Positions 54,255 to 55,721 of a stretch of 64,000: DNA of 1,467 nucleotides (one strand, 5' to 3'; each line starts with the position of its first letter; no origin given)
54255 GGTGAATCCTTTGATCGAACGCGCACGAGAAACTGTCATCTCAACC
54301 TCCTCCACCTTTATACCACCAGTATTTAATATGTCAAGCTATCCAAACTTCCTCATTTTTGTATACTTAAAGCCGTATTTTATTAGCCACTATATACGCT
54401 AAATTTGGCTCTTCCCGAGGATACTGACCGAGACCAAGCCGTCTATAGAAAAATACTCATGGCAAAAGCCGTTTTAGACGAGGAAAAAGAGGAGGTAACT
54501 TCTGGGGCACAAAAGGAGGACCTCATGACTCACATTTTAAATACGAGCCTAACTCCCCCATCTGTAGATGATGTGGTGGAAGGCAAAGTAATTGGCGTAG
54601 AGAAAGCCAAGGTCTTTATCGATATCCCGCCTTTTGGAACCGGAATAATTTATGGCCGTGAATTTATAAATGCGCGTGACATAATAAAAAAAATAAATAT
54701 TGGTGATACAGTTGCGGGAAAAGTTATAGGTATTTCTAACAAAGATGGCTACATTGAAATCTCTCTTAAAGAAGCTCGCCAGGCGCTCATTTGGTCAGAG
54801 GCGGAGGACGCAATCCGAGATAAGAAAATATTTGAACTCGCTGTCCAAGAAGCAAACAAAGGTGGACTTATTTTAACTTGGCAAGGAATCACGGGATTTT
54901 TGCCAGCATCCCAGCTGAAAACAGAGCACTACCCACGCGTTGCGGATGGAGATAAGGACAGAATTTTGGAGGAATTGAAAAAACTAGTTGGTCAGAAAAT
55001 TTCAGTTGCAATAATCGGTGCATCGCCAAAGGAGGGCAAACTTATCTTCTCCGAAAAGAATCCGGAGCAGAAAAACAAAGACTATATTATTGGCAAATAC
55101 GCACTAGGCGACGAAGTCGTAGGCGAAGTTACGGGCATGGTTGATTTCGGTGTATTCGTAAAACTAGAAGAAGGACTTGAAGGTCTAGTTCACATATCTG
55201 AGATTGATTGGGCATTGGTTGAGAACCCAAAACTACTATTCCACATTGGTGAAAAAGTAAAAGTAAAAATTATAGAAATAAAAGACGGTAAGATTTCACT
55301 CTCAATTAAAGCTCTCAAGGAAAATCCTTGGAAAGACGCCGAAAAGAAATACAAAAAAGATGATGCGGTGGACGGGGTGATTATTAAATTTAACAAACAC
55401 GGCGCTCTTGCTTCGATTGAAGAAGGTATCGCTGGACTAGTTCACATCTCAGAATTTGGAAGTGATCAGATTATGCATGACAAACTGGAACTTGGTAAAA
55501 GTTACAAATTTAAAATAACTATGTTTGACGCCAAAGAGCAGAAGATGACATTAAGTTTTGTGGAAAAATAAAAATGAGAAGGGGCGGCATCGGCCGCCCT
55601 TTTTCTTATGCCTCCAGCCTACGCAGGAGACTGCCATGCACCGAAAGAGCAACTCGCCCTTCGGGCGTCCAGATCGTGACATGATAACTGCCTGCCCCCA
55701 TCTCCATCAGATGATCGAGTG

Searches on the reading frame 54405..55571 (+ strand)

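Call 12: search_protein_families(library=pfam, proteins=[window:54405-55571:+], max_evalue=0.01)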
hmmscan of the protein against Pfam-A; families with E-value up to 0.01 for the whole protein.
window:54405-55571:+ (388 aa): 6 families
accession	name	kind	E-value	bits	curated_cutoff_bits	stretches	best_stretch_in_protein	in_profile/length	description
PF00575.29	S1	-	6.8e-42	142.2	22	4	232-302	2-74/74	S1 RNA binding domain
PF21543.3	CvfB_2nd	-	8.1e-09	35.7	27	0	87-122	41-75/76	Virulence regulatory factor CvfB, second domain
PF23459.1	S1_RRP5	-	2.5e-07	31.6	27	0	244-296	13-65/72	RRP5 S1 domain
PF21710.3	Spt6_S1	-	9.1e-06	26.3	27.5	0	247-301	29-84/91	Spt6, S1/OB domain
PF24685.1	OB_RRP5_4th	-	0.00031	21.1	31.5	0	259-293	38-72/92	RRP5 OB-fold domain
PF10447.15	EXOSC1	-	0.0083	17.3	21.2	0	99-129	4-34/112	Exosome component EXOSC1/CSL4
